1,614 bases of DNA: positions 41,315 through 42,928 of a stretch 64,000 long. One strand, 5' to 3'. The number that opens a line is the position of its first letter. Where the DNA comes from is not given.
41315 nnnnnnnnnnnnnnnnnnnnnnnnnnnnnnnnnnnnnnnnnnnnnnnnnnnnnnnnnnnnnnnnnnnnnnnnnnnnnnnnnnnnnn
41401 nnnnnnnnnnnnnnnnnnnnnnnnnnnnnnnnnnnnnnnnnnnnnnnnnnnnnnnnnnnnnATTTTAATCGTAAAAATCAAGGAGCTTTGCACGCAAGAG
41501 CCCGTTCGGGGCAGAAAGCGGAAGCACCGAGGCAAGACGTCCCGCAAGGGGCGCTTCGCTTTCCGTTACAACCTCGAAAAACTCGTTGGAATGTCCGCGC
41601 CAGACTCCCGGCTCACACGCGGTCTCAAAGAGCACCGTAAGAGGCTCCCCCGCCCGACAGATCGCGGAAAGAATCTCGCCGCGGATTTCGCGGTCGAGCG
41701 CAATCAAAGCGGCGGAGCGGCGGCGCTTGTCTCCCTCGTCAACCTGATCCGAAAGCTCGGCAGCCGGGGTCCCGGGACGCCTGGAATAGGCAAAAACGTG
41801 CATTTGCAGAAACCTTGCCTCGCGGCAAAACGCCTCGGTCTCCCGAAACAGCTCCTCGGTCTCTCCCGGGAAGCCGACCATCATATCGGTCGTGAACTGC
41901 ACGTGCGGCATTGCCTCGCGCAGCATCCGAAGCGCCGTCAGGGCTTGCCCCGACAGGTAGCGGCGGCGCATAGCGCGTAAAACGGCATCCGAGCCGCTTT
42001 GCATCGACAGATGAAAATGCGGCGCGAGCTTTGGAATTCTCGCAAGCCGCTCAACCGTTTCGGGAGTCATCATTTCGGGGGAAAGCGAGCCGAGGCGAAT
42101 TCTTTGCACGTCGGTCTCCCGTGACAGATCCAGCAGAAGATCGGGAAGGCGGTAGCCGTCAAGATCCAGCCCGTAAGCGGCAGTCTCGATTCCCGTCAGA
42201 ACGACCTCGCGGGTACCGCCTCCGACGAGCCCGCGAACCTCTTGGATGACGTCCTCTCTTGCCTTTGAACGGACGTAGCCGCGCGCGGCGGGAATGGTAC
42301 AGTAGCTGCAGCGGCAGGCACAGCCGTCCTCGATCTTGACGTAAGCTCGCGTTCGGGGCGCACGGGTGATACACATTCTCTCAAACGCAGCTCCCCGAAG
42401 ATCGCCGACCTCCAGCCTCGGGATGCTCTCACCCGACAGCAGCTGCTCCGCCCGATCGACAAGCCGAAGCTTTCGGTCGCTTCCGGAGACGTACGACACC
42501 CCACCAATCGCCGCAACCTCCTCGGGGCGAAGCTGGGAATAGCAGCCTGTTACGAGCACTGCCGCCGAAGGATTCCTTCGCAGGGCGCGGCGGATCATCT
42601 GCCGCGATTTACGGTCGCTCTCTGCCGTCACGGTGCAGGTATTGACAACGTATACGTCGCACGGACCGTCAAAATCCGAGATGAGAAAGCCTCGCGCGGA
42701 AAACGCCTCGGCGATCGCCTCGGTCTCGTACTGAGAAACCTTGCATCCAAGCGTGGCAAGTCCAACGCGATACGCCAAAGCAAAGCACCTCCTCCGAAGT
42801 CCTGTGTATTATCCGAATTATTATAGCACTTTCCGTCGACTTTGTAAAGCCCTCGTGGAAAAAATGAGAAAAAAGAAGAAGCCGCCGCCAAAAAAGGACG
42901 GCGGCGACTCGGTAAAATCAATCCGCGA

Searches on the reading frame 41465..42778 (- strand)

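Call 89: search_protein_families(library=pfam, proteins=[window:41465-42778:-], max_evalue=0.00001)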
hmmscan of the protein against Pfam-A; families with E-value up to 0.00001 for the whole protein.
window:41465-42778:- (437 aa): 2 families
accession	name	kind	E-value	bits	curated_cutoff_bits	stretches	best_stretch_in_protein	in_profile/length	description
PF04055.27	Radical_SAM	-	1.5e-24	87.5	29.5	1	151-317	5-165/166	Radical SAM superfamily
PF00919.26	UPF0004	-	1.9e-22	79.6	27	1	4-92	1-90/98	Uncharacterized protein family UPF0004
